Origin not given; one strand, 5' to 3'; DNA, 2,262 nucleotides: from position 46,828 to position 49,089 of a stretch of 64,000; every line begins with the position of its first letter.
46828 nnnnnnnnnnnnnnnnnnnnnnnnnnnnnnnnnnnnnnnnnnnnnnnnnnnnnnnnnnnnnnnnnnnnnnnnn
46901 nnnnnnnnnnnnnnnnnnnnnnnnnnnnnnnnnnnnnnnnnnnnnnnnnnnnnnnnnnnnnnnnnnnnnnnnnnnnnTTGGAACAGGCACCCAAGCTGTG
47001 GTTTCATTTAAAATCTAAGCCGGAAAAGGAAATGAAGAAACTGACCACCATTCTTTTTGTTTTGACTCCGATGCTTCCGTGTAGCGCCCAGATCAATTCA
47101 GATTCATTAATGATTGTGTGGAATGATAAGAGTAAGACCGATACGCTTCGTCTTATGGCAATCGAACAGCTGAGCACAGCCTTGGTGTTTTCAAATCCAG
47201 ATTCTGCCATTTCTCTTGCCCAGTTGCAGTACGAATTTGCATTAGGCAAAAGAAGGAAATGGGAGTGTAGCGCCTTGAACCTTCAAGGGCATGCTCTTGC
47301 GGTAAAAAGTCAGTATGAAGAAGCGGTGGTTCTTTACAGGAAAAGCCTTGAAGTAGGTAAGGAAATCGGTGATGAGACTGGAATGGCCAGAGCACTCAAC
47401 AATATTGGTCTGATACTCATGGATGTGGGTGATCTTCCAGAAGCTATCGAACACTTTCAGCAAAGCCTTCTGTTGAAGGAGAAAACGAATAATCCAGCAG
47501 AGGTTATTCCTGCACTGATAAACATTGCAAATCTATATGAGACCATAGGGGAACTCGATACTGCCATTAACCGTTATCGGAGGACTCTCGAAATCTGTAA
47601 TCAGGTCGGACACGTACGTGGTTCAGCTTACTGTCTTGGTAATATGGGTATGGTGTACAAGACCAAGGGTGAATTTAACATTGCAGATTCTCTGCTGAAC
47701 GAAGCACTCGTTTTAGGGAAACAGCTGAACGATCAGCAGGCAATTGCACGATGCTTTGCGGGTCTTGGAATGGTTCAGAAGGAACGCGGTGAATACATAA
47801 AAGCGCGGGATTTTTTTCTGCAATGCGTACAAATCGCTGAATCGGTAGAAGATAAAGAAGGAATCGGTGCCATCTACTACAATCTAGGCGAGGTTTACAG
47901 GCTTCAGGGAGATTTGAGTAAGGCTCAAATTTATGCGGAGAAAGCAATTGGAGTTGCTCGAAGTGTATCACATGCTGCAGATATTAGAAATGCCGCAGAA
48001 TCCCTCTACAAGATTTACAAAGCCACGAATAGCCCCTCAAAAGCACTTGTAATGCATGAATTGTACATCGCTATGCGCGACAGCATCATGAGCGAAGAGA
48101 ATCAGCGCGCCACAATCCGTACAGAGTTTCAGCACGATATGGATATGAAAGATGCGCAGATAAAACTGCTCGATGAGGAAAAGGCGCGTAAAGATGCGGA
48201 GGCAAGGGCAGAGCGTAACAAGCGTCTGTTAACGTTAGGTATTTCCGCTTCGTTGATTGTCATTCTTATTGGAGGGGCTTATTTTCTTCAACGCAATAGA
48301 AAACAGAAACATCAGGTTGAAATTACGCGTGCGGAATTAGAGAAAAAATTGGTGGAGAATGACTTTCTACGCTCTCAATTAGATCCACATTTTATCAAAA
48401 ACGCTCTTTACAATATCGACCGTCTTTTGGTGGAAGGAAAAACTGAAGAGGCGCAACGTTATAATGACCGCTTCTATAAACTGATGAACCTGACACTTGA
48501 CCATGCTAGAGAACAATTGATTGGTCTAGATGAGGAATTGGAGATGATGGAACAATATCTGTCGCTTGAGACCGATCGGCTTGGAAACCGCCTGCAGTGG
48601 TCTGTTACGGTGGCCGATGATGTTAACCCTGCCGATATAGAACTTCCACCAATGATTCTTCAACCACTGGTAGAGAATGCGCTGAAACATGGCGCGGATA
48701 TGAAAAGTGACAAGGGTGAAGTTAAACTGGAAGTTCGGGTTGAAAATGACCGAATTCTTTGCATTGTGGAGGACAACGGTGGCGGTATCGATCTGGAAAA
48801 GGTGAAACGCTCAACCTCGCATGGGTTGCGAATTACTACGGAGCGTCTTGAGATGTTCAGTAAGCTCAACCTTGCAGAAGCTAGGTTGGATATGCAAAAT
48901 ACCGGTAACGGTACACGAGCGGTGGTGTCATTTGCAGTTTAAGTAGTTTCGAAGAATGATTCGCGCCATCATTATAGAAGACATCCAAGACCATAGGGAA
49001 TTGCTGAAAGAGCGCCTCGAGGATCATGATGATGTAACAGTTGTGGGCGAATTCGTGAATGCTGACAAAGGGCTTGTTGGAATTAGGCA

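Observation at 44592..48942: Tandem sensor-kinase paralogues with near-identical kinase cores but divergent TPR sensor domains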

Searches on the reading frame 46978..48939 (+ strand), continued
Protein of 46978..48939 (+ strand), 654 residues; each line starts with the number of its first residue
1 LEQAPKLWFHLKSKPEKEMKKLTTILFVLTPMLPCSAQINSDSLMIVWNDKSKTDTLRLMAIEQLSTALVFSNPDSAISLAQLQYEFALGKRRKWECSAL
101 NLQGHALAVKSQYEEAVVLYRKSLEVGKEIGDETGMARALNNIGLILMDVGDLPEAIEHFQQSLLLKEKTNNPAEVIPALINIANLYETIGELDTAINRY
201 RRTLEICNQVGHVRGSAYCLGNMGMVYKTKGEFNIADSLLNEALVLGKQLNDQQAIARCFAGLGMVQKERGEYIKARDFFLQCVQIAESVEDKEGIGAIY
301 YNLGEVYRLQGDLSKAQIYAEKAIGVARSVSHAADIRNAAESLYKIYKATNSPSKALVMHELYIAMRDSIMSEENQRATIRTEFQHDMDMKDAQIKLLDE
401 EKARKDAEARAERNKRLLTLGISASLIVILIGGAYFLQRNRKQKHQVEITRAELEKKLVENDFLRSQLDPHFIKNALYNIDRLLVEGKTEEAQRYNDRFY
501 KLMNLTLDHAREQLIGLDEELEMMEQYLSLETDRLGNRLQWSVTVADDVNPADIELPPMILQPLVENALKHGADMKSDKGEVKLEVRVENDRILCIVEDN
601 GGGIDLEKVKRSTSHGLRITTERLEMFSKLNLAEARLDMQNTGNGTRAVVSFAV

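Call 55: find_encoding_contigs(protein=P0262, flank=10000, max_places=1)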
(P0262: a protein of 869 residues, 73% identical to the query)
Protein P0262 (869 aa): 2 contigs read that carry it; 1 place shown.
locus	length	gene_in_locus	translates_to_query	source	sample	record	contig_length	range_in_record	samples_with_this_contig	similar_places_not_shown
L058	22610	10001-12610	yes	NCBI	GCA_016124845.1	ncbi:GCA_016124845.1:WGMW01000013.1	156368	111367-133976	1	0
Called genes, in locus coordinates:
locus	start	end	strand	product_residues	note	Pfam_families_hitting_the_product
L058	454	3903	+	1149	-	PF00133:tRNA-synt_1, PF09334:tRNA-synt_1g (weak), PF08264:Anticodon_1, PF19302:DUF5915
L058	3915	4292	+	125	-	PF01258:zf-dskA_traR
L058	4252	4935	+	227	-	PF01252:Peptidase_A8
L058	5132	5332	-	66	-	-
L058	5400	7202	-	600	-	-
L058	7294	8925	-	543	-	-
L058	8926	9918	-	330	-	PF01118:Semialdhyde_dh, PF02774:Semialdhyde_dhC, PF02800:Gp_dh_C (faint)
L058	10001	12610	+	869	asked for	PF13205:Big_5, PF00932:LTD, PF13585:CHU_C (faint), PF13860:FlgD_ig (faint)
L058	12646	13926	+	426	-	PF04403:PqiA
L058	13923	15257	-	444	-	PF13638:PIN_4, PF02562:PhoH, PF13604:AAA_30 (faint)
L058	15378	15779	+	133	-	PF00989:PAS, PF14598:PAS_11 (weak), PF08447:PAS_3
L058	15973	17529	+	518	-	PF00171:Aldedh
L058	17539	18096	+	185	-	-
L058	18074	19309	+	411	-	PF00578:AhpC-TSA, PF08534:Redoxin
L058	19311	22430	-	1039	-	PF07494:Reg_prop (faint), PF07495:Y_Y_Y, PF07228:SpoIIE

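Call 56: find_encoding_contigs(protein=P0268, flank=10000, max_places=1)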
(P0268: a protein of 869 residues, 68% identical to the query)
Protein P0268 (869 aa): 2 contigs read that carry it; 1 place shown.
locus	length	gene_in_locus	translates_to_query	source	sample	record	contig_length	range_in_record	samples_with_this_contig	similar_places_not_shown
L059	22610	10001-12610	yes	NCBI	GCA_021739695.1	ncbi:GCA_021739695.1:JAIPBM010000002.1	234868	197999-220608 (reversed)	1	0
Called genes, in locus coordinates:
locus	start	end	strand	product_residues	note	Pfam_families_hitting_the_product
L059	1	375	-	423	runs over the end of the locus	PF04389:Peptidase_M28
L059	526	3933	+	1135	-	PF00133:tRNA-synt_1, PF09334:tRNA-synt_1g (weak), PF08264:Anticodon_1, PF19302:DUF5915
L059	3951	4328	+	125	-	PF01258:zf-dskA_traR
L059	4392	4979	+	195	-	PF01252:Peptidase_A8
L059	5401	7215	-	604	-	PF18962:Por_Secre_tail (faint)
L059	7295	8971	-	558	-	-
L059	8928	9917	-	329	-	PF01118:Semialdhyde_dh, PF02774:Semialdhyde_dhC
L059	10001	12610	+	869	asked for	PF13205:Big_5, PF00932:LTD, PF13585:CHU_C (weak), PF13860:FlgD_ig (weak)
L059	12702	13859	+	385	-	PF20510:HgmA_N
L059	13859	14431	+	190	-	-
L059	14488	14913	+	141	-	PF05635:23S_rRNA_IVP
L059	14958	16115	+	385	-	PF14696:Glyoxalase_5 (weak), PF00903:Glyoxalase, PF13669:Glyoxalase_4 (weak), PF00903:Glyoxalase, PF13669:Glyoxalase_4 (weak)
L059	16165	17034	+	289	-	PF01040:UbiA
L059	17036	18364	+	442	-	PF01565:FAD_binding_4, PF04030:ALO (weak)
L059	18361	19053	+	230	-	PF00106:adh_short, PF13561:adh_short_C2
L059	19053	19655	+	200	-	PF12710:HAD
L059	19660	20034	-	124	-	PF20420:DUF6702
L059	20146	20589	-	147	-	-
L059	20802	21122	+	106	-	PF13560:HTH_31, PF01381:HTH_3, PF12844:HTH_19 (weak), PF13443:HTH_26 (weak)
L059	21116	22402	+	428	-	PF13657:Couple_hipA, PF07804:HipA_C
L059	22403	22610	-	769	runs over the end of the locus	PF01433:Peptidase_M1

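Call 71: find_encoding_contigs(protein=P0245, flank=10000, max_places=4)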
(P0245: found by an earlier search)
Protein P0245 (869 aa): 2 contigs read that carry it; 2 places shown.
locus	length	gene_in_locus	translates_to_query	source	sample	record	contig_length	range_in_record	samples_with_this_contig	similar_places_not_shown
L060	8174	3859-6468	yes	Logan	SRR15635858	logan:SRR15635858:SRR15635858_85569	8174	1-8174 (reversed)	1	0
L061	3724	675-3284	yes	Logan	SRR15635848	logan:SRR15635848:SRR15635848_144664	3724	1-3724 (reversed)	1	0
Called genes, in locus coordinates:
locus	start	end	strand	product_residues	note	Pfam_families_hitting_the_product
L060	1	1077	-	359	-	?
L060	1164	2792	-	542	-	-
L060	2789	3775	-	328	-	PF01118:Semialdhyde_dh, PF02800:Gp_dh_C (faint), PF02774:Semialdhyde_dhC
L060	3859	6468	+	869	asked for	PF13205:Big_5, PF00932:LTD, PF13860:FlgD_ig (weak)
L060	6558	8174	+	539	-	?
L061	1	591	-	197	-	?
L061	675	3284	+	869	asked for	PF13205:Big_5, PF00932:LTD, PF13860:FlgD_ig (weak)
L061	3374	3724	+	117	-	?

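Call 73: predict_structure(alignment_id=A3)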
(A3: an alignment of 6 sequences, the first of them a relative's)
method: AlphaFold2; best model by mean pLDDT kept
length: 636 residues; sequences in the alignment: 6
mean_pLDDT: 79.7   pTM: 0.52
mean pLDDT of the five models: 79.7, 78.4, 76.0, 76.0, 75.3
residues with pLDDT >= 90: 234; 70-90: 247; 50-70: 95; < 50: 60
segments of 3 or more residues with pLDDT < 50: 1-9, 11-28, 396-422, 440-442
pLDDT, mean of each block of 10 residues (from residue 1): 39 37 46 74 83 83 88 84 91 86 93 90 92 85 94 88 93 92 96 93 96 95 96 91 96 95 94 87 96 95 94 88 94 88 85 61 58 59 63 50 41 42 48 52 60 78 80 82 83 82 92 84 89 85 86 70 89 89 71 64 80 78 84 84
secondary structure, 60 per line:
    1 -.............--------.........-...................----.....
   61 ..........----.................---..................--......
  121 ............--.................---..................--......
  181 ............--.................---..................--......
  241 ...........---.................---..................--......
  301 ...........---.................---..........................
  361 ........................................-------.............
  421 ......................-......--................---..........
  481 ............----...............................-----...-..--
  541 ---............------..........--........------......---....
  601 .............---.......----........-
elements in order: H2-14 H23-31 H33-51 H56-70 H75-91 H95-112 H115-132 H135-151 H155-172 H175-192 H195-211 H215-232 H235-251 H255-271 H275-292 H295-311 H315-331 H335-400 H408-442 H444-449 H452-467 H471-492 H499-520 E521-527 H544-555 E562-571 E574-581 H588-593 H597-613 E617-623 E628-635
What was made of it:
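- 47032..48942 (+): K2: paralogous TPR-LytS-type sensor histidine kinase, 636 aa (the ORF is open from TTG 46978). AlphaFold2 model with mean pLDDT 79.7 (call 73).
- On TPR solenoid sensor domain, extracytoplasmic: The AF2 model shows paired helices every 40 residues with pLDDT 85-96 (call 73).
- AF2 model with TPR pLDDT 85-96 and helix 335-400 (call 73).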

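Call 76: fold_search(model_id=the predicted structure, library=pdb)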
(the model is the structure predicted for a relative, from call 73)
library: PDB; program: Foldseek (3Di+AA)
matches with E <= 10: 1508; with E <= 0.001: 594
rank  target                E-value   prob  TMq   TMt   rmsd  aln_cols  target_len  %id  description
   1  6hc2_E                1.3e-16  1.00  0.43  0.71   7.7       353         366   22  Crystal structure of NuMA/LGN hetero-hexamers (released 2019-05-29)
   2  4wne_A                1.3e-16  1.00  0.44  0.81   3.7       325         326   22  Crystal structure of the TPR domain of LGN in complex with Frmpd4/Preso1 at 2.0 Angstrom resolution (released 2015-09-16)
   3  3sf4_A                1.3e-16  1.00  0.41  0.69  10.1       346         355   21  Crystal structure of the complex between the conserved cell polarity proteins Inscuteable and LGN (released 2011-11-23)
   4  4wnd_A                1.4e-16  1.00  0.45  0.84   3.0       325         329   22  Crystal structure of the TPR domain of LGN in complex with Frmpd4/Preso1 at 1.5 Angstrom resolution (released 2015-09-16)
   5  6hc2_C                1.6e-16  1.00  0.44  0.72   7.7       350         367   21  Crystal structure of NuMA/LGN hetero-hexamers (released 2019-05-29)
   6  3sf4_C                1.9e-16  1.00  0.41  0.71   8.5       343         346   22  Crystal structure of the complex between the conserved cell polarity proteins Inscuteable and LGN (released 2011-11-23)
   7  3ro2_A                3.2e-16  1.00  0.44  0.81   3.4       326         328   22  Structures of the LGN/NuMA complex (released 2012-03-07)
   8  4wng_A                4.1e-16  1.00  0.44  0.81   3.4       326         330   22  Crystal structure of the TPR domain of LGN in complex with Frmpd4/Preso1 at 2.1 Angstrom resolution (released 2015-09-16)
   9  6hc2_S                4.7e-16  1.00  0.44  0.73   7.6       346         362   22  Crystal structure of NuMA/LGN hetero-hexamers (released 2019-05-29)
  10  6hc2_A                5.2e-16  1.00  0.44  0.72   7.5       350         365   21  Crystal structure of NuMA/LGN hetero-hexamers (released 2019-05-29)
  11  3sf4_B                5.5e-16  1.00  0.41  0.70   8.1       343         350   22  Crystal structure of the complex between the conserved cell polarity proteins Inscuteable and LGN (released 2011-11-23)
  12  5a7d_H                6.0e-16  1.00  0.39  0.66   6.3       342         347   19  Tetrameric assembly of LGN with Inscuteable (released 2016-08-03)
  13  4g2v_A                6.6e-16  1.00  0.43  0.81   3.5       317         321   23  Structure complex of LGN binding with FRMPD1 (released 2013-01-23)
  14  4a1s_A                1.3e-15  1.00  0.42  0.73   4.2       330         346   19  Crystallographic structure of the Pins:Insc complex (released 2012-03-28)
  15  5a6c_A                1.5e-15  1.00  0.45  0.76   3.1       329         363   22  Concomitant binding of Afadin to LGN and F-actin directs planar spindle orientation (released 2015-12-30)
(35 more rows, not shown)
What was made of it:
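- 47266..47985 (+): K2 variable TPR array: 6 exact 40-residue units. The best solved-structure matches are the LGN/Pins TPR domains, with target-normalised TM-score 0.81-0.84 (calls 73 and 76).
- On TPR solenoid sensor domain, extracytoplasmic: LGN TPR matches (call 76).
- Closest known: Peptide-binding TPR solenoids: LGN/Pins, kinesin light chain, Rap/RRNPP receptors. Same: Best structural matches of the K2 ectodomain model have target-normalised TM-score 0.81-0.84 for LGN and 0.6-0.8 for KLC and Rap (call 76).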

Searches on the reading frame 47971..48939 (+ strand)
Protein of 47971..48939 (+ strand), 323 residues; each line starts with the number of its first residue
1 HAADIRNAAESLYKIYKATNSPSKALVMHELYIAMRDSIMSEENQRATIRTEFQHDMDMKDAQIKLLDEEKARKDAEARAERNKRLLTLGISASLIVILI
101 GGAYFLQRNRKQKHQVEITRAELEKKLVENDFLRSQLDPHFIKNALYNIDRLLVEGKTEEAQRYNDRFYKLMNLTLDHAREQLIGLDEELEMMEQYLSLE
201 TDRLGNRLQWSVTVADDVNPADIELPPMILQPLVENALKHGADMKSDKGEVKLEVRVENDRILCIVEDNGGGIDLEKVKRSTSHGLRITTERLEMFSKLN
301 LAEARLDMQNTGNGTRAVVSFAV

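Call 19: find_related_loci(query=window:47971-48939:+, collection=metagenome_contigs, flank=8000)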
Query window:47971-48939:+ (323 aa) in metagenome_contigs; peptide patterns used: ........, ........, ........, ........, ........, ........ (x = any residue, [..] = any of these).
94 stretches matched a pattern; 3 encode a relative of the query (tblastn E <= 1e-3); 3 distinct loci.
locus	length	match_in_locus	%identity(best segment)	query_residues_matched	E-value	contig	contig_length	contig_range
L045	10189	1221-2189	72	4-317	1e-153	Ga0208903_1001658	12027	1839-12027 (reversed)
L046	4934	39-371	42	8-117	7e-18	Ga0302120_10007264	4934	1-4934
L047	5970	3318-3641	39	5-112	4e-16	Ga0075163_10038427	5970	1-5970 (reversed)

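Call 65: search_protein_representatives(protein=window:47980-48939:+)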
Query: 320 residues. Proteins with E-value up to 0.001 (for the whole library): 97069; up to 1e-10: 50145; up to 1e-30: 1406. The best 150 are listed.
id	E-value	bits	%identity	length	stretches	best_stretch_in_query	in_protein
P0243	3.2e-201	683.0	100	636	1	1-320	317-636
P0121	1.2e-173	592.5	86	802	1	2-319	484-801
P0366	5.6e-142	488.6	74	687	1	1-320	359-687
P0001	4.4e-139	479.1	69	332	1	2-320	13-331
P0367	6.2e-86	304.7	53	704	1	21-320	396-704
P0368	2.5e-84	299.5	51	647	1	20-320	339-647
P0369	8.1e-80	284.6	45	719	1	5-318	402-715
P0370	3.2e-79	282.7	45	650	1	2-319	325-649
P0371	5.0e-76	272.2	31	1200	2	8-295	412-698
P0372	2.7e-73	263.2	43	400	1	2-319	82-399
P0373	2.9e-67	243.4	39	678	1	10-319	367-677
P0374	3.0e-62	227.0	44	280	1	39-319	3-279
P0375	3.9e-61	223.3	40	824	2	108-319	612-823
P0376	5.4e-47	176.9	29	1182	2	4-305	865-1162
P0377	2.6e-46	174.7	38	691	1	2-315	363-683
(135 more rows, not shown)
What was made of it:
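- Each is the other's top hit among 1.84 billion representatives (call 65).
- Tried and rejected: The exhaustive HMMER search (call 65) later confirmed that close kinase relatives really are rare.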

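Call 75: search_solved_structures(query=window:47980-48939:+, max_evalue=0.01)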
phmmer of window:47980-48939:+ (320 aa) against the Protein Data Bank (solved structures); distinct sequences matched with E-value up to 0.01: 1.
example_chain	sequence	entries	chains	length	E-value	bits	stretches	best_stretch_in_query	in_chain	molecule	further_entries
6swj_A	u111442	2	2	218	1e-14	57.8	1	132-277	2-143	Histidine kinase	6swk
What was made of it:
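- Foldseek matches to LGN, KLC and Rap TPR domains and to the GanS kinase (calls 75 and 76).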
